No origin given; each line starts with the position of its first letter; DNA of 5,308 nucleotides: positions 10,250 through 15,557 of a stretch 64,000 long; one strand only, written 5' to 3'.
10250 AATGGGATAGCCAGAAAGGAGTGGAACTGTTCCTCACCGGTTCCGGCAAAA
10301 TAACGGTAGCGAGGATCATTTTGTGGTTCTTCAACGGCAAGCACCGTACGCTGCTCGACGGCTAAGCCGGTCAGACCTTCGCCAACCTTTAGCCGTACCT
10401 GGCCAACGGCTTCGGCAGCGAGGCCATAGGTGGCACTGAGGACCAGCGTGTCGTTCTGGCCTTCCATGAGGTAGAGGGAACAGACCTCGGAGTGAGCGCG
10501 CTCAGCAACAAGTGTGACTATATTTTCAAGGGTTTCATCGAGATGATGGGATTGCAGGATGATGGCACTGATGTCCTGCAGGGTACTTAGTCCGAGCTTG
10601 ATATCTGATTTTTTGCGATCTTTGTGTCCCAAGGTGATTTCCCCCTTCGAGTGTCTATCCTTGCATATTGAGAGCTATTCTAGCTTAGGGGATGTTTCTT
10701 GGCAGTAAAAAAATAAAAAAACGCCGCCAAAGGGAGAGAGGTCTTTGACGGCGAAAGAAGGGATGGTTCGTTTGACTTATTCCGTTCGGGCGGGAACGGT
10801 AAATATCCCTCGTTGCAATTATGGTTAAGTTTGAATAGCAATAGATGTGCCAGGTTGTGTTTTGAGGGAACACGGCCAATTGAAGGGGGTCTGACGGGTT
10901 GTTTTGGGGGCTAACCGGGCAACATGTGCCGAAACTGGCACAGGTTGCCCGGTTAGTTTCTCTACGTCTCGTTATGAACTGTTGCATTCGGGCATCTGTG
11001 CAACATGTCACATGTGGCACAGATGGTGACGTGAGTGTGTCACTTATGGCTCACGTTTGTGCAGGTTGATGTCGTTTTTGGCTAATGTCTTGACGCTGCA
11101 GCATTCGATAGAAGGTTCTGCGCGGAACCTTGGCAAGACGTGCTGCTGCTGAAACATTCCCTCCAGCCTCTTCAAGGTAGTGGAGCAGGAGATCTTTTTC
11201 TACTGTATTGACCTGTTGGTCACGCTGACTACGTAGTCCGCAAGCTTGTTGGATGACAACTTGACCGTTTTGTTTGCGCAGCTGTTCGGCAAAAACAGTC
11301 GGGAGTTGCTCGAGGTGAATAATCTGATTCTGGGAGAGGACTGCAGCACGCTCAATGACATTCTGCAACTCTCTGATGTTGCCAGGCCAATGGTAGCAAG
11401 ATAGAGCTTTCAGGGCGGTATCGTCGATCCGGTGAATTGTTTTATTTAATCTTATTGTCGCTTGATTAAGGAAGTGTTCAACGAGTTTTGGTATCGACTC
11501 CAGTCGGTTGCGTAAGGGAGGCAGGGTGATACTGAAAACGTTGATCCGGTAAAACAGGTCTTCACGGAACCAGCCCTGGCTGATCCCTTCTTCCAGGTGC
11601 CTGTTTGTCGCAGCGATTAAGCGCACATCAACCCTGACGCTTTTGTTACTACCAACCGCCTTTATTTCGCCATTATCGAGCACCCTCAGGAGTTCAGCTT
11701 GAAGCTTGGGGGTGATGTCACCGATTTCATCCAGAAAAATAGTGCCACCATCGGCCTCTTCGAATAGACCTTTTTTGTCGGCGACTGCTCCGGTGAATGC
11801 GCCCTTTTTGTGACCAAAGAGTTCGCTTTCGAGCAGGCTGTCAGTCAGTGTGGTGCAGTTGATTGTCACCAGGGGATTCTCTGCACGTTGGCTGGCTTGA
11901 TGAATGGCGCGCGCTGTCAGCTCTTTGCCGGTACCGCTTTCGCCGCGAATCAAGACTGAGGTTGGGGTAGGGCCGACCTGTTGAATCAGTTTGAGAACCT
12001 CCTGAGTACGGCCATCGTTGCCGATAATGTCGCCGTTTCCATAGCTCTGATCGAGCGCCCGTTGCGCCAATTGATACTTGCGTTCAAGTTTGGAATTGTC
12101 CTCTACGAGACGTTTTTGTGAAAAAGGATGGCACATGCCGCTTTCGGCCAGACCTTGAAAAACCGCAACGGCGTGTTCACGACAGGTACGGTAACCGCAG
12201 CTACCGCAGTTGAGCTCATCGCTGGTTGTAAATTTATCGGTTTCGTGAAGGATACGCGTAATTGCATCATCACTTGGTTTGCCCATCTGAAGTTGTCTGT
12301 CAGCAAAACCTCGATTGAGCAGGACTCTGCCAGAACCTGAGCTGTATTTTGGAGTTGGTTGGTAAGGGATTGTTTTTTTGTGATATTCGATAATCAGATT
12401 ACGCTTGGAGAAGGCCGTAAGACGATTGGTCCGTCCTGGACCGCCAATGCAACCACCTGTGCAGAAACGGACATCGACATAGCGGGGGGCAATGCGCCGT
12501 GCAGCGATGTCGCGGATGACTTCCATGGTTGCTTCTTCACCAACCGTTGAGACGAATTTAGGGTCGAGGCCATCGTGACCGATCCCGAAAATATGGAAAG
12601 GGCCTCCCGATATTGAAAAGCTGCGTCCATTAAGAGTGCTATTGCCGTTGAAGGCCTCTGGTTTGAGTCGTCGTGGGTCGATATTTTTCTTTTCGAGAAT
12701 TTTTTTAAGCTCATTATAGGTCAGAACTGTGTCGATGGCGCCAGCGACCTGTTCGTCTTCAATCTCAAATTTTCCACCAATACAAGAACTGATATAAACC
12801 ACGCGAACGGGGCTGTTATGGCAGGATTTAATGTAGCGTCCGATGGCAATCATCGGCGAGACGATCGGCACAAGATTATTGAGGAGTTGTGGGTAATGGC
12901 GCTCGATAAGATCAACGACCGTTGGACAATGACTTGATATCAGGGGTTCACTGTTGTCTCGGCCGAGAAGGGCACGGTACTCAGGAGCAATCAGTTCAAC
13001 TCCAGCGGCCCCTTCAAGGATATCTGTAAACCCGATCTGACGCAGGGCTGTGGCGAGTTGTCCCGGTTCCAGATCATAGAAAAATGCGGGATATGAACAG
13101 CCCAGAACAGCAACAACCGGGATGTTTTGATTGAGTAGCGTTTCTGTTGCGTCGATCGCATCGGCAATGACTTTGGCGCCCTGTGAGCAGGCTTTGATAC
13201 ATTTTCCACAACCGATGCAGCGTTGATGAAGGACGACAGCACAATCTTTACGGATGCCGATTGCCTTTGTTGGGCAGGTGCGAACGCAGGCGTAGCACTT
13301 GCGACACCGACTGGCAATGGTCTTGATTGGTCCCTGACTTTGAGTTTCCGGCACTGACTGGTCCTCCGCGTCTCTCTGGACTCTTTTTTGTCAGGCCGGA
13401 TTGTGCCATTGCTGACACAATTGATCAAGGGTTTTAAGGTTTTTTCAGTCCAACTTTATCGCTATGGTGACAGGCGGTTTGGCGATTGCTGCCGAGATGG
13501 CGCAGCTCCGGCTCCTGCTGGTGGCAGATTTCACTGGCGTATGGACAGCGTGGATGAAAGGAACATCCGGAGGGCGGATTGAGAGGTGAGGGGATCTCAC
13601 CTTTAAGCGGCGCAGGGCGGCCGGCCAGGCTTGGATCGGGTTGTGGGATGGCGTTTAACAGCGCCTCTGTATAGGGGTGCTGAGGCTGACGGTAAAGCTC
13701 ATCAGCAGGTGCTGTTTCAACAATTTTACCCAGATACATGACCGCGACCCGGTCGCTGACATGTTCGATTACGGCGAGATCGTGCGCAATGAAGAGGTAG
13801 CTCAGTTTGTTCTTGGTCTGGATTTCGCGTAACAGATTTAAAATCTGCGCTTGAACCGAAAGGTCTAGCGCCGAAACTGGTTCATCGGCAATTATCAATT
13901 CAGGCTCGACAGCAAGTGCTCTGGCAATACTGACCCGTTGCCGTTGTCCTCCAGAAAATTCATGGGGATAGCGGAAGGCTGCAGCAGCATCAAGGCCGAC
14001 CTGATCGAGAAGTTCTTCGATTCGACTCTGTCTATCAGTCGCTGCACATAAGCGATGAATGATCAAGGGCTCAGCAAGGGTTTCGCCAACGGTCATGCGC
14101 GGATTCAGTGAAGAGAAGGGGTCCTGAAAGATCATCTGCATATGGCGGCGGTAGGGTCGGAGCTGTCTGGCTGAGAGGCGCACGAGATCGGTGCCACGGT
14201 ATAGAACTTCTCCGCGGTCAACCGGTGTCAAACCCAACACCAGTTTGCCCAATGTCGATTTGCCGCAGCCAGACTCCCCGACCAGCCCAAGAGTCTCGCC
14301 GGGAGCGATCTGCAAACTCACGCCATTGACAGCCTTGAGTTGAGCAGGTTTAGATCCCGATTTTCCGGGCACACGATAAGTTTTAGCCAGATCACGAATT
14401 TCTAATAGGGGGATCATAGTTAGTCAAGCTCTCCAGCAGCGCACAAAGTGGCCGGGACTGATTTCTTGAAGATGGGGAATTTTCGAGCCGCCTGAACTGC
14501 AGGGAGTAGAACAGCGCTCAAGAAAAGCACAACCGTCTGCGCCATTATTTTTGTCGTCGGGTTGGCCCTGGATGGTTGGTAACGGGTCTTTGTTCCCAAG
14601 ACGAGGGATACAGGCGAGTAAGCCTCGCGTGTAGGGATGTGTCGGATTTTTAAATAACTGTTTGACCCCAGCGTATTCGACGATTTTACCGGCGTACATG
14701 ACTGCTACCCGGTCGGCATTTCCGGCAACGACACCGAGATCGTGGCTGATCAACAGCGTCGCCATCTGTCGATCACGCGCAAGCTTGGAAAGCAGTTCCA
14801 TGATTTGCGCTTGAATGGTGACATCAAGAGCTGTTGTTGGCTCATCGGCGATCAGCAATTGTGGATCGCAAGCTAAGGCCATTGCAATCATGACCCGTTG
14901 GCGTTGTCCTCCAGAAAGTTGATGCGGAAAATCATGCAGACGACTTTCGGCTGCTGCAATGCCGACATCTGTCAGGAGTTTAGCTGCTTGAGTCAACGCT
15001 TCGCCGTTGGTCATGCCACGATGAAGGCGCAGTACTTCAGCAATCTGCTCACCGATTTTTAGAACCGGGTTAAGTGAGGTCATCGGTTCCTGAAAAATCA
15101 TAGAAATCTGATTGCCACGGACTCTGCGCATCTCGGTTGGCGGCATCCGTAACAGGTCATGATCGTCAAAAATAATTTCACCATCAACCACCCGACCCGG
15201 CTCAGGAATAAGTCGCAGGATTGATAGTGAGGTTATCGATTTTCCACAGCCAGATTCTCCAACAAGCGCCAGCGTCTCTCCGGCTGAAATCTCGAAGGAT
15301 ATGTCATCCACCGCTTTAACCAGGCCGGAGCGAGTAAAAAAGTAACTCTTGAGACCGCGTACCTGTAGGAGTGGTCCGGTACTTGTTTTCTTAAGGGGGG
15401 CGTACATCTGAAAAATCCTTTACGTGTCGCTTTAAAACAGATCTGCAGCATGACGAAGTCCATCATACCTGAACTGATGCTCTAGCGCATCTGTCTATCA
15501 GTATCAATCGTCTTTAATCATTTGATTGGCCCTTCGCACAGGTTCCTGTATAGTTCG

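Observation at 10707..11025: Stand-alone sigma-54 transcription unit with no ORF between the activator gene and ptsP: candidate sigma-54-dependent small RNA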

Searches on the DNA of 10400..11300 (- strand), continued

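Call 64: search_with_rna_model(model_id=R1, sources=[L171, L172, L173, L174, L175, L176, L177, L178, L063, L065, L067, L069, L071, L073, L074], max_evalue=10)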
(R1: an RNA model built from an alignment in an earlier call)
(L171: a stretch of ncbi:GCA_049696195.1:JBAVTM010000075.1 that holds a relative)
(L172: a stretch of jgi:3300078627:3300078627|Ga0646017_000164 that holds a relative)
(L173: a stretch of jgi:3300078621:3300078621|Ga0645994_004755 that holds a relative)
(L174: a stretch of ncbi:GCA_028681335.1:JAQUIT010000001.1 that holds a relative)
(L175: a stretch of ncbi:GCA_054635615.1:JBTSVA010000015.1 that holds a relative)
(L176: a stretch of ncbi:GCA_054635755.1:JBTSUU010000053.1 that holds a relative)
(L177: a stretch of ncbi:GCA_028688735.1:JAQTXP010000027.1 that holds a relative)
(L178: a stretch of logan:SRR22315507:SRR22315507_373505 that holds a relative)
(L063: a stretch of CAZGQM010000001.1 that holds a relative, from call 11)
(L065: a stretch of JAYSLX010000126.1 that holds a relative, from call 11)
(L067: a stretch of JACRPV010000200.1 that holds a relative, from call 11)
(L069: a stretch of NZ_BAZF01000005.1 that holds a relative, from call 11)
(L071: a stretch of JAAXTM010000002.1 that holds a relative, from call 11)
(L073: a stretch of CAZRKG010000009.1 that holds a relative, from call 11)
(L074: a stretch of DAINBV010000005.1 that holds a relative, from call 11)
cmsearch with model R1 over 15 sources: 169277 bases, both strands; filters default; matches with E-value up to 10: 2.
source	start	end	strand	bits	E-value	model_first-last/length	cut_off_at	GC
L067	13461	13545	+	15.4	0.86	1-98/98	no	0.54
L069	6297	6366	-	11.3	8.4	1-98/98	no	0.49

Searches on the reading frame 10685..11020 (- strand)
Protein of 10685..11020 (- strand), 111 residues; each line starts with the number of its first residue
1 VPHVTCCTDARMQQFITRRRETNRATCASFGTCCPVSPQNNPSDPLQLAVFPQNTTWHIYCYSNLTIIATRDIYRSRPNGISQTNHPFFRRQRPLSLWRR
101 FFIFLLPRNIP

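Call 55: search_protein_families(library=ncbifam, proteins=[window:10685-11020:-], max_evalue=0.01)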
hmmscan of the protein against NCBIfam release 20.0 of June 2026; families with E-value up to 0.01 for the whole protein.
window:10685-11020:- (111 aa): 0 families

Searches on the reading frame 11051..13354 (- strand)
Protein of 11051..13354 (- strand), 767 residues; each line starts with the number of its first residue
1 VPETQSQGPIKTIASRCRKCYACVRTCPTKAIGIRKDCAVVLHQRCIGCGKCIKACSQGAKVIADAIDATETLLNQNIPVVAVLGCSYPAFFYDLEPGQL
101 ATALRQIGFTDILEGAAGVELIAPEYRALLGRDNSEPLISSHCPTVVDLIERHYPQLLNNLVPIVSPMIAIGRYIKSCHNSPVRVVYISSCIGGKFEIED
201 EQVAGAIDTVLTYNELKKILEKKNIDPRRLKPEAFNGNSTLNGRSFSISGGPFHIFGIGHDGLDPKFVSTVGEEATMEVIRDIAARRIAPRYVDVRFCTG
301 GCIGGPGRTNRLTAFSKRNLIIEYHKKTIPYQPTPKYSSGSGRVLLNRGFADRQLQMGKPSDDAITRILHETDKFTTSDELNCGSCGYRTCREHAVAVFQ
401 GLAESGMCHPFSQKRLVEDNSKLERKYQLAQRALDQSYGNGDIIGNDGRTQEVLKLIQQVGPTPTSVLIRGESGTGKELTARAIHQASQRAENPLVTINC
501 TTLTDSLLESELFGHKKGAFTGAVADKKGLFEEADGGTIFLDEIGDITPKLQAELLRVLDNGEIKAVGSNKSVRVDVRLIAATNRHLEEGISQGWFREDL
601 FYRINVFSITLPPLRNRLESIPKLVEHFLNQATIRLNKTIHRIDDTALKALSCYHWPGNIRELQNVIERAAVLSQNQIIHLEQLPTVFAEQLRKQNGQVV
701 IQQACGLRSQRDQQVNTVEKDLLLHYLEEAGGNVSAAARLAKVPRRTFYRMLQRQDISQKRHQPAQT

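Call 5: search_protein_families(library=pfam, proteins=[window:11051-13354:-])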
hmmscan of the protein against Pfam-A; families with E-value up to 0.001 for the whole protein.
window:11051-13354:- (767 aa): 17 families
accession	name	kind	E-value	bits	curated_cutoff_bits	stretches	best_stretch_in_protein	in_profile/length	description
PF00158.32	Sigma54_activat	-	1.3e-68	230.3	20.2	1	443-609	1-167/168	Sigma-54 interaction domain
PF02906.19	Fe_hyd_lg_C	-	6.1e-44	150.9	22.1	1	87-306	10-245/245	Iron only hydrogenase large subunit, C-terminal domain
PF25601.1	AAA_lid_14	-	2.7e-25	88.5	27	1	615-696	1-82/87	AAA+ ATPase lid domain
PF14532.12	Sigma54_activ_2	-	2.6e-17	63.8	25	1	448-614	5-138/138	Sigma-54 interaction domain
PF07724.20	AAA_2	-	2e-09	38.1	27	1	466-589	5-129/166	AAA domain (Cdc48 subfamily)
PF07728.20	AAA_5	-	8e-09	36.1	22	1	467-586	2-124/139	AAA domain (dynein-related subfamily)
PF00004.35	AAA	-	3.1e-08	34.6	21.2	1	467-586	1-111/131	ATPase family associated with various cellular activities (AAA)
PF02954.25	HTH_8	-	5.6e-08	32.8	22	1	717-753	4-40/42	Bacterial regulatory protein, Fis family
PF04060.18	FeS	-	6.7e-08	32.6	23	1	381-410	4-33/33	Putative Fe-S cluster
PF00037.32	Fer4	-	6.1e-07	29.4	21.1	2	13-32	4-23/24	4Fe-4S binding domain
PF12838.12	Fer4_7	-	9.2e-06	26.5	27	1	16-60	1-52/52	4Fe-4S dicluster domain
PF14697.11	Fer4_21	-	1.3e-05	25.6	35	0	39-65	1-28/59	4Fe-4S dicluster domain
PF12837.12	Fer4_6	-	5.2e-05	23.4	25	0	14-32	6-24/24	4Fe-4S binding domain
PF13237.11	Fer4_10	-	5.3e-05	23.5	25.5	1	13-56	5-52/53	4Fe-4S dicluster domain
PF13187.11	Fer4_9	-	5.6e-05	23.5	27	1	16-60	1-51/52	4Fe-4S dicluster domain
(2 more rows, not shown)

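Call 11: find_related_loci(query=window:11051-13354:-, collection=genome_contigs, flank=6000)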
Query window:11051-13354:- (767 aa) in genome_contigs; peptide patterns used: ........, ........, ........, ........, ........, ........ (x = any residue, [..] = any of these).
599 stretches matched a pattern (row limit reached: there are more); 223 encode a relative of the query (tblastn E <= 1e-3); the best 80 are kept; 80 distinct loci.
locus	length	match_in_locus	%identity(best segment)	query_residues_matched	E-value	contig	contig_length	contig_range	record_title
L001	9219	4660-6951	91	1-764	0e+0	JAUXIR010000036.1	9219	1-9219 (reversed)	MAG: Geopsychrobacter sp. isolate CSMAG_3061 CSMAG_3061_k127_9623804_length_9219_cov_29.6870, whole genome shotgun seque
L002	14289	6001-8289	85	1-763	0e+0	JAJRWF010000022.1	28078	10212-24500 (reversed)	MAG: Deltaproteobacteria bacterium isolate Dive96_bin2.157 k141_457643, whole genome shotgun sequence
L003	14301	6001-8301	84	1-767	0e+0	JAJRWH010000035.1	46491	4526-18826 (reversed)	MAG: Deltaproteobacteria bacterium isolate Dive96_bin2.167 k141_1143866, whole genome shotgun sequence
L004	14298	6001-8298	70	1-766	0e+0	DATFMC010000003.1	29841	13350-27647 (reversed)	MAG TPA_asm: Geopsychrobacteraceae bacterium isolate SMAG_U9214 k141_146027, whole genome shotgun sequence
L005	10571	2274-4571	69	1-766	0e+0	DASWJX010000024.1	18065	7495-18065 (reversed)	MAG TPA_asm: Geopsychrobacteraceae bacterium isolate SMAG_U2907 k141_2241391, whole genome shotgun sequence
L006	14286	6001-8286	70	1-763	0e+0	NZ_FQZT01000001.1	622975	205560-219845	Malonomonas rubra DSM 5091, whole genome shotgun sequence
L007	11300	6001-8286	69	1-763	0e+0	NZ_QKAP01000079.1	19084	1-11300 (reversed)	MAG: Malonomonas rubra isolate SZUA-375 scaffold_7638, whole genome shotgun sequence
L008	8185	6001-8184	69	1-729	0e+0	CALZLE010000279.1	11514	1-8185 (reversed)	MAG: uncultured Desulfuromonadales bacterium isolate FO_M_Desulfobacterota_23 genome assembly, contig: k127_97895, whole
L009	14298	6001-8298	65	1-763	0e+0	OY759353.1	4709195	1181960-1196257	MAG: Geopsychrobacteraceae bacterium isolate b20cad9c-d1d2-40c5-8f7b-178437520c26 genome assembly, chromosome: 1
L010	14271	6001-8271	64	1-760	0e+0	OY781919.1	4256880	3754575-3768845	MAG: Geopsychrobacteraceae bacterium isolate 4e1a5015-ed3f-4373-8408-0037d4527bea genome assembly, chromosome: 1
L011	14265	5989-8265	71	1-760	0e+0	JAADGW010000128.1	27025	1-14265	MAG: Deltaproteobacteria bacterium isolate M_MetaBat.138 contig-127_5902, whole genome shotgun sequence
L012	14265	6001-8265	67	4-757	0e+0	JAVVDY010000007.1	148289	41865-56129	MAG: Desulfuromonadales bacterium isolate TamC13-07 NODE_46_length_148289_cov_24.372620, whole genome shotgun sequence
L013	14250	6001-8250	63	8-754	0e+0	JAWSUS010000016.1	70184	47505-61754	MAG: Desulfuromonadales bacterium isolate B4G8H2-01 NODE_16_length_70184_cov_608.524998, whole genome shotgun sequence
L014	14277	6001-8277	63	8-763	0e+0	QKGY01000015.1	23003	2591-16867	MAG: Desulfuromonadaceae bacterium isolate SZUA-540 scaffold_9809, whole genome shotgun sequence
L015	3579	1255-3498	63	8-757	0e+0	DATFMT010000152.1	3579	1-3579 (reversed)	MAG TPA_asm: Geothermobacteraceae bacterium isolate SMAG_U9232 k141_583131, whole genome shotgun sequence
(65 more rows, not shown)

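Call 55: search_protein_families(library=ncbifam, proteins=[window:11051-13354:-], max_evalue=0.01)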
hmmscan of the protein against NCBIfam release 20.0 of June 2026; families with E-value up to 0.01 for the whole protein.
window:11051-13354:- (767 aa): 83 families (the best 25 are shown)
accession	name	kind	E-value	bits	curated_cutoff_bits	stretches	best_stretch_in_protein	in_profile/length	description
TIGR01817.1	nifA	equivalog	1.9e-108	363.6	528.85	1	415-761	168-533/534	nif-specific transcriptional activator NifA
NF003451.0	PRK05022.1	equivalog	1.5e-100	337.3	476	1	389-757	141-510/512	nitric oxide reductase transcriptional regulator NorR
NF041552.1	TF_PrdR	equivalog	2.4e-100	336.5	795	1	417-753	245-574/577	sigma-54 dependent transcriptional regulator PrdR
NF008469.0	PRK11361.1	equivalog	6.2e-100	335.1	714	1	427-757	129-456/461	acetoacetate metabolism transcriptional regulator AtoC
NF038308.1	RNA_repair_RtcR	equivalog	1.6e-95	320.9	650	1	430-747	169-503/530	RNA repair transcriptional activator RtcR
TIGR01818.1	ntrC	equivalog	2.4e-93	313.5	558.6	1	395-723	85-431/463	nitrogen regulation protein NR(I)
NF007689.0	PRK10365.1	equivalog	1.8e-91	307.1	760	1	442-753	140-440/441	sigma-54-dependent response regulator transcription factor ZraR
TIGR02915.1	PEP_resp_reg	equivalog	8.1e-90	301.8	502.6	1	423-757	122-444/445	PEP-CTERM-box response regulator transcription factor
NF050807.1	TransRegFlbDCaul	equivalog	9.4e-87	291.7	750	1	440-753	117-436/454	sigma-54-dependent transcriptional regulator FlbD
TIGR02329.1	propionate_PrpR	equivalog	6.4e-85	285.7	499.2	1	430-753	200-525/526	propionate catabolism operon regulatory protein PrpR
NF041906.1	V4R_TF_MobR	exception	2.2e-83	280.6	999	1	422-750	213-540/544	phenol degradation transcriptional regulator MobR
NF011695.0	PRK15115.1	equivalog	2.5e-83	280.3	763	1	429-758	124-439/445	two-component system response regulator GlrR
NF011958.0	PRK15429.1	equivalog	8.9e-83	279.1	830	1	413-695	357-632/692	formate hydrogenlyase transcriptional activator FlhA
NF011953.0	PRK15424.1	equivalog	4.9e-81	272.9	703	1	421-756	199-535/538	propionate catabolism operon regulatory protein PrpR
NF041946.1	LuxO_transreg_Vib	equivalog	2.1e-80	270.8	800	1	431-754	122-459/463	quorum-sensing sigma-54 dependent transcriptional regulator LuxO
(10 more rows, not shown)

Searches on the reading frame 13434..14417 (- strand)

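Call 5: search_protein_families(library=pfam, proteins=[window:13434-14417:-])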
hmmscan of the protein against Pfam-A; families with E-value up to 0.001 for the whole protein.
window:13434-14417:- (327 aa): 2 families
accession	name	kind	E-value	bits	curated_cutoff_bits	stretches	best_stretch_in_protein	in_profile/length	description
PF00005.33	ABC_tran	-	4.7e-36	124.9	25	1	31-181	2-136/137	ABC transporter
PF08352.17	oligo_HPY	-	1.8e-20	73.5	27.1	1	233-298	1-65/65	Oligopeptide/dipeptide transporter, C-terminal region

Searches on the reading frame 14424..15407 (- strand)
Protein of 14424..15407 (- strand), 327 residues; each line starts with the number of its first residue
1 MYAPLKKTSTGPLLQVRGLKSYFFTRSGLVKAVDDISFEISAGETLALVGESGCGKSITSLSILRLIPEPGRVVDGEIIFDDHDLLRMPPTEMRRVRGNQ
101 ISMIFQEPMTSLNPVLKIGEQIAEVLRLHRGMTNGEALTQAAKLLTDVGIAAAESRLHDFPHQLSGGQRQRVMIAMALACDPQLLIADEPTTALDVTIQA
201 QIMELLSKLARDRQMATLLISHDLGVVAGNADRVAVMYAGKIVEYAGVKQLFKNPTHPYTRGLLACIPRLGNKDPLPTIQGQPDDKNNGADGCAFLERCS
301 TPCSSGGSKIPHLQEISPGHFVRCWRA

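Call 5: search_protein_families(library=pfam, proteins=[window:14424-15407:-])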
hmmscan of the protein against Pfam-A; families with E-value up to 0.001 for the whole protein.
window:14424-15407:- (327 aa): 4 families
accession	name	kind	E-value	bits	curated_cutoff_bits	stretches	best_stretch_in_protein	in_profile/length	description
PF00005.33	ABC_tran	-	1.2e-30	107.4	25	1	34-192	2-137/137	ABC transporter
PF08352.17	oligo_HPY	-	3.3e-16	59.9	27.1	1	243-300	1-59/65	Oligopeptide/dipeptide transporter, C-terminal region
PF02463.25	SMC_N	-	3.4e-05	23.8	40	1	47-231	28-206/220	RecF/RecN/SMC N terminal domain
PF13304.12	AAA_21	-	0.00013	22.6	27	1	162-227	236-303/304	AAA domain, putative AbiEii toxin, Type IV TA system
